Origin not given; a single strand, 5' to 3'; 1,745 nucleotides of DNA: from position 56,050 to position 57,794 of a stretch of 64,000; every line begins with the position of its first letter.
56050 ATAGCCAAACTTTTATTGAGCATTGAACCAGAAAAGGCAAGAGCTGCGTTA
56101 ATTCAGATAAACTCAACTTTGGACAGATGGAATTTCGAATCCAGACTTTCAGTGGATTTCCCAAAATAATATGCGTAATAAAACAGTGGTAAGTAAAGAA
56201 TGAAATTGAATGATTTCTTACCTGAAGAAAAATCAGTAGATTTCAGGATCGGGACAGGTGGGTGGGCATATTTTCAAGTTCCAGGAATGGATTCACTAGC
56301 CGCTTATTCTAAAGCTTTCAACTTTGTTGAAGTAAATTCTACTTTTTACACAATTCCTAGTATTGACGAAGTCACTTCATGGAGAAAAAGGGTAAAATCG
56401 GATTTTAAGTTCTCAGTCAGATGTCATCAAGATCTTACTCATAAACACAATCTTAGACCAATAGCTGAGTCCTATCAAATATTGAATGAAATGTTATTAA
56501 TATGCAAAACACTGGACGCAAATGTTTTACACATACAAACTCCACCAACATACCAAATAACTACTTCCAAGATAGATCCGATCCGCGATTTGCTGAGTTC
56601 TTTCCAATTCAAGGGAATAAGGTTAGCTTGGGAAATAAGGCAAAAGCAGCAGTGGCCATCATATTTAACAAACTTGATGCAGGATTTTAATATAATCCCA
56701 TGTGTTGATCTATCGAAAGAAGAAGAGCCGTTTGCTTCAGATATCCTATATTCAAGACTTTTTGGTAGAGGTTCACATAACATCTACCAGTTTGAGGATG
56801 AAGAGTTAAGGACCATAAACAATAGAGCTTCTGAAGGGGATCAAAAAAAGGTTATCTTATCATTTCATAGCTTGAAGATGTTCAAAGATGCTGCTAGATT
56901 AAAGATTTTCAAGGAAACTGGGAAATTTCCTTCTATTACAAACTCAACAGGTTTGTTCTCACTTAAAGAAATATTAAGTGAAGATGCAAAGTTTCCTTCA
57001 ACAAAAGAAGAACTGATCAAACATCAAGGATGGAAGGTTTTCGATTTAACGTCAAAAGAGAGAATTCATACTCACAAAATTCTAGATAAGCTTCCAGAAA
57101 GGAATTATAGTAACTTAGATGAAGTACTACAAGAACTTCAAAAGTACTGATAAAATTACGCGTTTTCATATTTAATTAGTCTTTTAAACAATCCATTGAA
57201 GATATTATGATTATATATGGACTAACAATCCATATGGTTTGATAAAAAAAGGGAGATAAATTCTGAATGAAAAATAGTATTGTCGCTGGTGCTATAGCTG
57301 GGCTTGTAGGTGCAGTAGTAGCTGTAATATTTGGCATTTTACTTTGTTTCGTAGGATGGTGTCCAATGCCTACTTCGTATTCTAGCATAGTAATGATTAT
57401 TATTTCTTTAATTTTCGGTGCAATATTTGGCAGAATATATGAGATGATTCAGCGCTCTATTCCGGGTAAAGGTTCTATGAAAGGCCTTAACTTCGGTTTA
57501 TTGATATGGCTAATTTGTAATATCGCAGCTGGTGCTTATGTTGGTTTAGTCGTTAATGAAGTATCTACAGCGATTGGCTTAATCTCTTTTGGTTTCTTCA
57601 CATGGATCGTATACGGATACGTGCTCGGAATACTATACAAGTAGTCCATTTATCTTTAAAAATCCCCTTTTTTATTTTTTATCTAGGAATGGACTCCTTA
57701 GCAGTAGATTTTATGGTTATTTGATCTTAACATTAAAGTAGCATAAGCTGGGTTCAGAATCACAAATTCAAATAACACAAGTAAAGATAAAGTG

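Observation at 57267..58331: Four-member paralog family of ~130-aa 4-TM proteins with AGAIAG / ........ / GxLYKK motifs, two in tandem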

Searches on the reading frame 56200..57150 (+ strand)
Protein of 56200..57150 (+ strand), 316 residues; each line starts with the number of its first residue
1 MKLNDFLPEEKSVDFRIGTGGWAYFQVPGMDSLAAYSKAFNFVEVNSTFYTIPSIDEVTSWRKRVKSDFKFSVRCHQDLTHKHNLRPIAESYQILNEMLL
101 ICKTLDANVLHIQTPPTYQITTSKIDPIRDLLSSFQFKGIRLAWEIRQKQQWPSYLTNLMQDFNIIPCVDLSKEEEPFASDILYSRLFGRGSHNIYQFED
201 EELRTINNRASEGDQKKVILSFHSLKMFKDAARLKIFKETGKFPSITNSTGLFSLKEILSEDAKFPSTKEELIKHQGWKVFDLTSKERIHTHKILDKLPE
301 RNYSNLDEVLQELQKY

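Call 73: search_protein_families(library=pfam, proteins=[window:56200-57150:+], max_evalue=0.001)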
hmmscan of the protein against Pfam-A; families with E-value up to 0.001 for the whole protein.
window:56200-57150:+ (316 aa): 2 families
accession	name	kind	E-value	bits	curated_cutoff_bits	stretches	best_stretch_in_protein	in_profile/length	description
PF01904.24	DUF72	-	4.8e-32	112.2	25.3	1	28-224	6-201/217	Protein of unknown function DUF72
PF11387.14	DUF2795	-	0.00031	21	25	0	293-310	37-54/54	Protein of unknown function (DUF2795)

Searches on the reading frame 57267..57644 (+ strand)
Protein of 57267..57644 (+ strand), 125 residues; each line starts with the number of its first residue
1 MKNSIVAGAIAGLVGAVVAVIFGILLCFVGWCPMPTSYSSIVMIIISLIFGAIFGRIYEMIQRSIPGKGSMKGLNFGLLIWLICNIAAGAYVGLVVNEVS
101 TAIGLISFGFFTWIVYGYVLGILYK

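Call 6: search_protein_families(library=pfam, proteins=[window:57267-57644:+], max_evalue=1)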
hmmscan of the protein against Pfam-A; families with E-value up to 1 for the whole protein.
window:57267-57644:+ (125 aa): 4 families
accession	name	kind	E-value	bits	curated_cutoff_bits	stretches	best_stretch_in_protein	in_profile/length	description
PF07274.17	DUF1440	-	0.0035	17.8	34.7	1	41-87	54-100/135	Protein of unknown function (DUF1440)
PF20587.3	DUF6789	-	0.005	17.4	27.1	1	6-124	5-133/144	Family of unknown function (DUF6789)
PF17647.6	DUF5518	-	0.011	16.3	27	1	2-57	46-101/116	Family of unknown function (DUF5518)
PF19942.4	DUF6404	-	0.052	14.4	27.6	1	13-61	53-99/115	Family of unknown function (DUF6404)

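Call 10: search_protein_families(library=ncbifam, proteins=[window:57267-57644:+], max_evalue=1)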
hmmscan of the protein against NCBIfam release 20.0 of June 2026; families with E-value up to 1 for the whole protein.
window:57267-57644:+ (125 aa): 0 families

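Call 70: search_protein_families(library=padloc, proteins=[window:57267-57644:+], max_evalue=1)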
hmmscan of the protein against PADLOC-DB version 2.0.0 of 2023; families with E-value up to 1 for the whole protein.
window:57267-57644:+ (125 aa): 0 families

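Call 71: search_protein_families(library=phrogs, proteins=[window:57267-57644:+], max_evalue=1)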
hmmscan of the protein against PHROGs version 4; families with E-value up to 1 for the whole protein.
window:57267-57644:+ (125 aa): 1 family
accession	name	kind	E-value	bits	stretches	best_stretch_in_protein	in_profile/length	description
phrog_22874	-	unknown function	0.23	13.1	1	16-61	42-86/107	-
